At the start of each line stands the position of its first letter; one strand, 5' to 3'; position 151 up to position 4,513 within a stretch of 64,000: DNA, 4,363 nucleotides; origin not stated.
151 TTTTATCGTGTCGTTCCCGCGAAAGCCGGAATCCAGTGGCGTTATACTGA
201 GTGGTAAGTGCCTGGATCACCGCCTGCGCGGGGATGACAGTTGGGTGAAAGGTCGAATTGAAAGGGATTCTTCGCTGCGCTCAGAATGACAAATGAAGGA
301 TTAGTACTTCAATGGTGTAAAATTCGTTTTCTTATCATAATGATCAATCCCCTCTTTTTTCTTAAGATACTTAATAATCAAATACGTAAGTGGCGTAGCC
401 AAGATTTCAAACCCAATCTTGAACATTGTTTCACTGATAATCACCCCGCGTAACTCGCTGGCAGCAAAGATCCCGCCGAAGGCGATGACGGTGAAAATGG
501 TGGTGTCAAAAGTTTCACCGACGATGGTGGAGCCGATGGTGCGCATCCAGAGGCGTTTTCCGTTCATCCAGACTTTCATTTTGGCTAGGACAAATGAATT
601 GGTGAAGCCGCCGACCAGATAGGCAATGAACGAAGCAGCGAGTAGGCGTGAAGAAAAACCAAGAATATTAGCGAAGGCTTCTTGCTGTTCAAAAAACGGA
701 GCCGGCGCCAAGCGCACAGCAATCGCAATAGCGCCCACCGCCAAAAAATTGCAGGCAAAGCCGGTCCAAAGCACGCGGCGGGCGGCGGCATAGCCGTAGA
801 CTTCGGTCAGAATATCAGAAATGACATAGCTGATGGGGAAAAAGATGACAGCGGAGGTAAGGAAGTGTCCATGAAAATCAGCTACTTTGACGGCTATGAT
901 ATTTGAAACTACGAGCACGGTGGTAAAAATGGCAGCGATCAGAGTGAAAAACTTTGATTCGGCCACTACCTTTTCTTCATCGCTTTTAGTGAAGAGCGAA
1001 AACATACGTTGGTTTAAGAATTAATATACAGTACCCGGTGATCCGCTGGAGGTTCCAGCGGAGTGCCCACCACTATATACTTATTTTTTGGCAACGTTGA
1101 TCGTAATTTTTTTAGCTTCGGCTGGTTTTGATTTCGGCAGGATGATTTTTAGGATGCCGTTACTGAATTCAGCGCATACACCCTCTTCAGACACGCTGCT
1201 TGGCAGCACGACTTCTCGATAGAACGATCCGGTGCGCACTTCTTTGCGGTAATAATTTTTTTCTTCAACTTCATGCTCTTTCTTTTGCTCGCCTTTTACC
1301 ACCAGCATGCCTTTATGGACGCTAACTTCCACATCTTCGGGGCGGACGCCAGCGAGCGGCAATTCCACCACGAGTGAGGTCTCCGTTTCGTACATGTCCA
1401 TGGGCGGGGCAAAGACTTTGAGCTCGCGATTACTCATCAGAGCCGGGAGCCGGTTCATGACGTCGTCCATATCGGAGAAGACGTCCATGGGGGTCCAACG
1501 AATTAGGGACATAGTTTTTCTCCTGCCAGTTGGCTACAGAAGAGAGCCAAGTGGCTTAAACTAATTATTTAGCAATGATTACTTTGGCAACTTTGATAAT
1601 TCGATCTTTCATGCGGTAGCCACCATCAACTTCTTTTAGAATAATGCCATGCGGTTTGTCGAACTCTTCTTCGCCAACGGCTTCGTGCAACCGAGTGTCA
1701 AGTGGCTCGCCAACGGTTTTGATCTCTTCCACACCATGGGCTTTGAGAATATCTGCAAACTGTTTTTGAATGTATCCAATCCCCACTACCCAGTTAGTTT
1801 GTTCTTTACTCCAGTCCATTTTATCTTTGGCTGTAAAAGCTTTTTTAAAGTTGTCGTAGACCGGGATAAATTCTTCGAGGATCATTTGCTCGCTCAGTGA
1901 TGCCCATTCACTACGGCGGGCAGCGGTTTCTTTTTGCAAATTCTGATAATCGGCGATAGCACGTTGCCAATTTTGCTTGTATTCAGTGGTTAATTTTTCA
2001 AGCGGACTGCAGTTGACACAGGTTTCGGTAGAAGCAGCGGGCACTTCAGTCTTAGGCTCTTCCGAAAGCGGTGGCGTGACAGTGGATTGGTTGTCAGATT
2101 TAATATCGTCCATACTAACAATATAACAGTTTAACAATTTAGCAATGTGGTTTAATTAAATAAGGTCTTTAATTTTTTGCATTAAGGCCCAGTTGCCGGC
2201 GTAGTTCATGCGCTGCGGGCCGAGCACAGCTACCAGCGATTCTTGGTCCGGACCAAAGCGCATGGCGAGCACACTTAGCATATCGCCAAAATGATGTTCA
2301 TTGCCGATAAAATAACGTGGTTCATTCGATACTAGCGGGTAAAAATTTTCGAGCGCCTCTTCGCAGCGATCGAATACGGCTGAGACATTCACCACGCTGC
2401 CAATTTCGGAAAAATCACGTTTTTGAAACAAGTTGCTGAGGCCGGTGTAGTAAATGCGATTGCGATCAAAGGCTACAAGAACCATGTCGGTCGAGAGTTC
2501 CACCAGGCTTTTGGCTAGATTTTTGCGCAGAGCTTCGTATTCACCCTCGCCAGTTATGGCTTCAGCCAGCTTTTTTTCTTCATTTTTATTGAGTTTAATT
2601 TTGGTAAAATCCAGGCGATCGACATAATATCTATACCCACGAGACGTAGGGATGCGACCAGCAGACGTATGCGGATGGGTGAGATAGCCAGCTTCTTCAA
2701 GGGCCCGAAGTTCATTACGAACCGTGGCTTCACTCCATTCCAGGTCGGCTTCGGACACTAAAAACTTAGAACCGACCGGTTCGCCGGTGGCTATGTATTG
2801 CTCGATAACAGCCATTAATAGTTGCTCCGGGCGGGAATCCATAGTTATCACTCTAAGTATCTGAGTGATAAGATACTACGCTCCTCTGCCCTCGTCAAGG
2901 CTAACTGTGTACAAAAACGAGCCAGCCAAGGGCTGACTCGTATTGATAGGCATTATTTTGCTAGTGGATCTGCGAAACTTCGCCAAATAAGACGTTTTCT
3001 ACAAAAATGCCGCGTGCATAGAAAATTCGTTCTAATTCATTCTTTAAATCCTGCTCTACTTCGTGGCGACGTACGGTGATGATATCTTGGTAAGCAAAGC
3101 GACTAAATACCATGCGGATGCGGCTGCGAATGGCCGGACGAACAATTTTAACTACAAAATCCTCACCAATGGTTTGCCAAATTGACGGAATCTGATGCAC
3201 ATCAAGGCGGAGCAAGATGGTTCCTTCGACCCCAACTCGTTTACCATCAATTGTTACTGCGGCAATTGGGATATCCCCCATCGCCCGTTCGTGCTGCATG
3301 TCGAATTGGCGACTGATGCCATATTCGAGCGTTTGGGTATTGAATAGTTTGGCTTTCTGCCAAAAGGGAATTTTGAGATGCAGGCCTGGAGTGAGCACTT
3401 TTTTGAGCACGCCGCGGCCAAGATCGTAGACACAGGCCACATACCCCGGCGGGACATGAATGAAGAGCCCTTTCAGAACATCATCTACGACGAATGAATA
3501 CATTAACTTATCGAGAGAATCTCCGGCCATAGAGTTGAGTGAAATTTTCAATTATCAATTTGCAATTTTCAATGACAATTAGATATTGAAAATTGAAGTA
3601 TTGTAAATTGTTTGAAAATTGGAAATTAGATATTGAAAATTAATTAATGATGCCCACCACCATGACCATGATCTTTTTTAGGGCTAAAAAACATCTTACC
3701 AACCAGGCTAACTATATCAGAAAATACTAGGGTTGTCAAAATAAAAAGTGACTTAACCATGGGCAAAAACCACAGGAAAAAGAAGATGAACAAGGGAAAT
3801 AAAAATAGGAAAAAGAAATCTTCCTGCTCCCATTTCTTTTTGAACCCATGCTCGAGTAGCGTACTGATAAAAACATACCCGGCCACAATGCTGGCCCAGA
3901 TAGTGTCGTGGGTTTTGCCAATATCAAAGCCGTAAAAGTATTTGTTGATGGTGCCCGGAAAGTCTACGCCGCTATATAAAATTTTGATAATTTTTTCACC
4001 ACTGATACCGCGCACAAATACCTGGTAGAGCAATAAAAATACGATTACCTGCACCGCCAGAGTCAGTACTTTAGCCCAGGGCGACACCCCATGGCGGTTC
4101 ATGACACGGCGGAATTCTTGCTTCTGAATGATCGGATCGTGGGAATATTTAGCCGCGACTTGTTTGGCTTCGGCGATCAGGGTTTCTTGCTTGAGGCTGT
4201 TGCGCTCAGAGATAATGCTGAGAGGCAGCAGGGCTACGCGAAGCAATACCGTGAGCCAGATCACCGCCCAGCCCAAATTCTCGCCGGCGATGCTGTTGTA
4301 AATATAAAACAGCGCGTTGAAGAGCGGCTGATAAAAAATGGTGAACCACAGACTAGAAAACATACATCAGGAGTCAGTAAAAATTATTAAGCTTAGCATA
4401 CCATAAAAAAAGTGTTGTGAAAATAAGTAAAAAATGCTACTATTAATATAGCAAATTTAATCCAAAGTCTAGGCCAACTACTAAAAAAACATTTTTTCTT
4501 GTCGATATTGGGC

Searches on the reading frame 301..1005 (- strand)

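Call 48: search_protein_families(library=pfam, proteins=[window:301-1005:-], max_evalue=0.00001)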
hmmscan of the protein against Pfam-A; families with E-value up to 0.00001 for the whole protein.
window:301-1005:- (234 aa): 1 family
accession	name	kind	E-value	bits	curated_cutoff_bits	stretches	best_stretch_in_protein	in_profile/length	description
PF02592.20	Vut_1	-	1.3e-47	162.4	27.2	1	51-210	2-152/152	Putative vitamin uptake transporter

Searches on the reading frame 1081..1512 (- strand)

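Call 48: search_protein_families(library=pfam, proteins=[window:1081-1512:-], max_evalue=0.00001)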
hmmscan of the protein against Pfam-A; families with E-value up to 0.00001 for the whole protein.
window:1081-1512:- (143 aa): 2 families
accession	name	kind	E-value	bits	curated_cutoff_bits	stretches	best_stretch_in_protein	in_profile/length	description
PF00011.27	HSP20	-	2.3e-21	76.2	20.8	1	40-140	2-101/102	Hsp20/alpha crystallin family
PF17886.7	ArsA_HSP20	-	5.8e-07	29.4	22.5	1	46-123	3-61/63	HSP20-like domain found in ArsA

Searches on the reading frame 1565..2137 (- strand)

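Call 48: search_protein_families(library=pfam, proteins=[window:1565-2137:-], max_evalue=0.00001)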
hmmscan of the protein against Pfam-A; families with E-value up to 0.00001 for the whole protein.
window:1565-2137:- (190 aa): 1 family
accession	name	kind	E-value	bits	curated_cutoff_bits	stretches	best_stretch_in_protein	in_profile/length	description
PF01025.24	GrpE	-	9.7e-33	113.6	25.8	1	45-190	22-165/165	GrpE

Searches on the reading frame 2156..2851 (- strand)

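Call 48: search_protein_families(library=pfam, proteins=[window:2156-2851:-], max_evalue=0.00001)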
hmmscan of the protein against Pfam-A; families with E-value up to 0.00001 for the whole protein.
window:2156-2851:- (231 aa): 1 family
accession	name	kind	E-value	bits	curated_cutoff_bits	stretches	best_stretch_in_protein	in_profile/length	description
PF01628.27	HrcA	-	7e-11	42.9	22.2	1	99-218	98-212/215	HrcA protein C terminal domain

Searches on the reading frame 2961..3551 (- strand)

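Call 48: search_protein_families(library=pfam, proteins=[window:2961-3551:-], max_evalue=0.00001)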
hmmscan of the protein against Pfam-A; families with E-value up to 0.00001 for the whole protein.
window:2961-3551:- (196 aa): 1 family
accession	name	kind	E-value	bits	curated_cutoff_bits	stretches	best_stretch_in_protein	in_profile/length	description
PF01145.31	Band_7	-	8.7e-22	78.5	23.6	1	33-192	3-145/176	SPFH domain / Band 7 family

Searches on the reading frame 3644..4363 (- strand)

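Call 48: search_protein_families(library=pfam, proteins=[window:3644-4363:-], max_evalue=0.00001)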
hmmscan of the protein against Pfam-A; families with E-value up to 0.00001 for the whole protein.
window:3644-4363:- (239 aa): 1 family
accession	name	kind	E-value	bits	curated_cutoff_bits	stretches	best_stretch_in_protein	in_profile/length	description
PF02096.25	60KD_IMP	-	1.5e-20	74.3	35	1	31-215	2-154/163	60Kd inner membrane protein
